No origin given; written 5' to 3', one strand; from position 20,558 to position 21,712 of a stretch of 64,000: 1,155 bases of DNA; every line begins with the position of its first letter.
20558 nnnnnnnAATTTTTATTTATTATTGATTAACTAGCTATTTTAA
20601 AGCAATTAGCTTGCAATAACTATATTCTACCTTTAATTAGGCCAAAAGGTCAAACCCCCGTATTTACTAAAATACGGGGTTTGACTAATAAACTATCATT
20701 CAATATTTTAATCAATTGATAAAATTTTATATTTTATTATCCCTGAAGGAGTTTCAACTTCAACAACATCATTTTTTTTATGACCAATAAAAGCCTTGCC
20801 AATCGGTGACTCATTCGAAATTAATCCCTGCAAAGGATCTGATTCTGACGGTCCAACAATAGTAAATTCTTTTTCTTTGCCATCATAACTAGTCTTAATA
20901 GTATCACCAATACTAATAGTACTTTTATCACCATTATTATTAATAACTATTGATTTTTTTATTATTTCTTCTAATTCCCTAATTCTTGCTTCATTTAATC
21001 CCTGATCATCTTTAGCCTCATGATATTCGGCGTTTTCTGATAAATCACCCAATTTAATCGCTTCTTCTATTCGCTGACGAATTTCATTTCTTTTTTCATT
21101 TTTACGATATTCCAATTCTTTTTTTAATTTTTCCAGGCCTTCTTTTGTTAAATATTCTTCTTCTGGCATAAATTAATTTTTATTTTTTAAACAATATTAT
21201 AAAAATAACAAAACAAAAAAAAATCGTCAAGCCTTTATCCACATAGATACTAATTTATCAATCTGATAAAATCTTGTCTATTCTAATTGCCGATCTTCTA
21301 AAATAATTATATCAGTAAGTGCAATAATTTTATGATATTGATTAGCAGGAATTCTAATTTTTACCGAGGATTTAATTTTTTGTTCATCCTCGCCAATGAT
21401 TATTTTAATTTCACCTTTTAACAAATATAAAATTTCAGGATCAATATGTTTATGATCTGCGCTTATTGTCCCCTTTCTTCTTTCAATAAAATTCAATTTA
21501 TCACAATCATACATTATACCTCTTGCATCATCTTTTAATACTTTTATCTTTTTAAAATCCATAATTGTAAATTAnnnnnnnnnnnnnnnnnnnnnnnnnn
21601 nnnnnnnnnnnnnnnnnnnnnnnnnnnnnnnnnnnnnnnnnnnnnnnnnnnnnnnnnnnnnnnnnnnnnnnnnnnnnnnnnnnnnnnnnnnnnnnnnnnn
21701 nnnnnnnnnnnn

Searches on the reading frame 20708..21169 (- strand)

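Call 73: search_protein_families(library=pfam, proteins=[window:20708-21169:-], max_evalue=0.001)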
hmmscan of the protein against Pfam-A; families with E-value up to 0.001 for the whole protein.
window:20708-21169:- (153 aa): 2 families
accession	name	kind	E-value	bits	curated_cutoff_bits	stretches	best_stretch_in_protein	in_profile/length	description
PF03449.20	GreA_GreB_N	-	1.7e-25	89.4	24.5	1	6-73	2-69/71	Transcription elongation factor, N-terminal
PF01272.25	GreA_GreB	-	5.6e-23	81.2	26.9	1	82-152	3-75/77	Transcription elongation factor, GreA/GreB, C-term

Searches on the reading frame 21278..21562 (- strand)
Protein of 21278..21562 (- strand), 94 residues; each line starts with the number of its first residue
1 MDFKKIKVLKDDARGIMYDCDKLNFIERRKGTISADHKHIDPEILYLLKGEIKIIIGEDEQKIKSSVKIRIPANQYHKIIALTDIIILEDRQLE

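Call 73: search_protein_families(library=pfam, proteins=[window:21278-21562:-], max_evalue=0.001)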
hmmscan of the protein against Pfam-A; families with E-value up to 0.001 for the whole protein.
window:21278-21562:- (94 aa): 1 family
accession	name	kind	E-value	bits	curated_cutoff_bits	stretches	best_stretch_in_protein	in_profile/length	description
PF07883.17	Cupin_2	-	4.3e-07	30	27.2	1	30-84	7-61/70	Cupin domain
